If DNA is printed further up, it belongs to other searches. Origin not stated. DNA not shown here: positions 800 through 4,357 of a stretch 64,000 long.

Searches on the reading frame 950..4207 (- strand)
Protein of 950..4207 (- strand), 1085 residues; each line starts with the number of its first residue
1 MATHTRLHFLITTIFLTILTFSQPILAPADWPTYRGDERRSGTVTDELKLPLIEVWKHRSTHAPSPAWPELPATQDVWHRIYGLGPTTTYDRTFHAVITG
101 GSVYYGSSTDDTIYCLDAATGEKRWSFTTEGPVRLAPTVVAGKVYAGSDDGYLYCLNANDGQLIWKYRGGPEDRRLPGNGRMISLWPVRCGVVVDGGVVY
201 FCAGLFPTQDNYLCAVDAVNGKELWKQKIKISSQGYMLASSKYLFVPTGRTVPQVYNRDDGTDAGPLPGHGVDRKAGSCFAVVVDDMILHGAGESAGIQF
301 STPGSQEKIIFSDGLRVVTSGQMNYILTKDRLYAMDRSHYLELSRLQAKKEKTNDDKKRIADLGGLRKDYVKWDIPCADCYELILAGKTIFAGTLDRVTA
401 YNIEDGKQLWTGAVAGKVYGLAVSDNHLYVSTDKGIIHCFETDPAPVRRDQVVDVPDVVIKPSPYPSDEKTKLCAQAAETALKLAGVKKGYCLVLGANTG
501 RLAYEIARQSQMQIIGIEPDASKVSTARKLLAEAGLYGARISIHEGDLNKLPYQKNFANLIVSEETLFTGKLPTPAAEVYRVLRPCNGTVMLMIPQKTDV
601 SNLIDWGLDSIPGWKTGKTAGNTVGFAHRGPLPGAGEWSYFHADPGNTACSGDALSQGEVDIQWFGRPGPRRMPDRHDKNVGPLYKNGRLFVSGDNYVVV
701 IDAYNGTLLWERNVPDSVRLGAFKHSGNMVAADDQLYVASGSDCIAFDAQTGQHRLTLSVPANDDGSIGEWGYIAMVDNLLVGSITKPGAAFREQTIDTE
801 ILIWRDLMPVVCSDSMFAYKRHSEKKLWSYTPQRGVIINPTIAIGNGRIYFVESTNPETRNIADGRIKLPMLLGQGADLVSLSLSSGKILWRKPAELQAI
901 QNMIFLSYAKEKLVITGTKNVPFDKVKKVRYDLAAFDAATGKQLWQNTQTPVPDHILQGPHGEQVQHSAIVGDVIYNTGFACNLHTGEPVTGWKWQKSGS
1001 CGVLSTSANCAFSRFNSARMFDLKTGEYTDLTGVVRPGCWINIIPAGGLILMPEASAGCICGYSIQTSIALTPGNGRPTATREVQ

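Call 106: find_encoding_contigs(protein=window:950-4207:-, flank=10000, max_places=4)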
Protein window:950-4207:- (1085 aa): 1 contig read that carries it; 1 place shown.
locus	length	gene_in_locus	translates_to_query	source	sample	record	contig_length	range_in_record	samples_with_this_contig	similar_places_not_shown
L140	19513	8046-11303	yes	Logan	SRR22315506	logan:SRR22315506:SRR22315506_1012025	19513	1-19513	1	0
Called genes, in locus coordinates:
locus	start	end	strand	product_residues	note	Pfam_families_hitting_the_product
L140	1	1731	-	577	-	?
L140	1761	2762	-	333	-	PF05935:Arylsulfotrans (faint), PF14269:Arylsulfotran_2 (faint), PF22701:Mala_s_1-like (weak)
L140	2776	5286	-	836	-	PF18582:HZS_alpha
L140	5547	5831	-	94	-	-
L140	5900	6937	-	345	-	PF01208:URO-D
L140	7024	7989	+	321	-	PF13623:SurA_N_2 (weak), PF13145:Rotamase_2, PF13616:Rotamase_3, PF00639:Rotamase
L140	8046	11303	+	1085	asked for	PF13360:PQQ_2, PF01011:PQQ (faint), PF13570:Beta-prop_ACSF4, PF08241:Methyltransf_11, PF13649:Methyltransf_25, PF13847:Methyltransf_31 (weak), PF13360:PQQ_2 (weak)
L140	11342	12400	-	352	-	PF00149:Metallophos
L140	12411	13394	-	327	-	-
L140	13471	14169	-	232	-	PF06439:3keto-disac_hyd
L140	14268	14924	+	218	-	-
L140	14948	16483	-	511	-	-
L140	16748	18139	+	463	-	PF01408:GFO_IDH_MocA, PF19051:GFO_IDH_MocA_C2 (weak)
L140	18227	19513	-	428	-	?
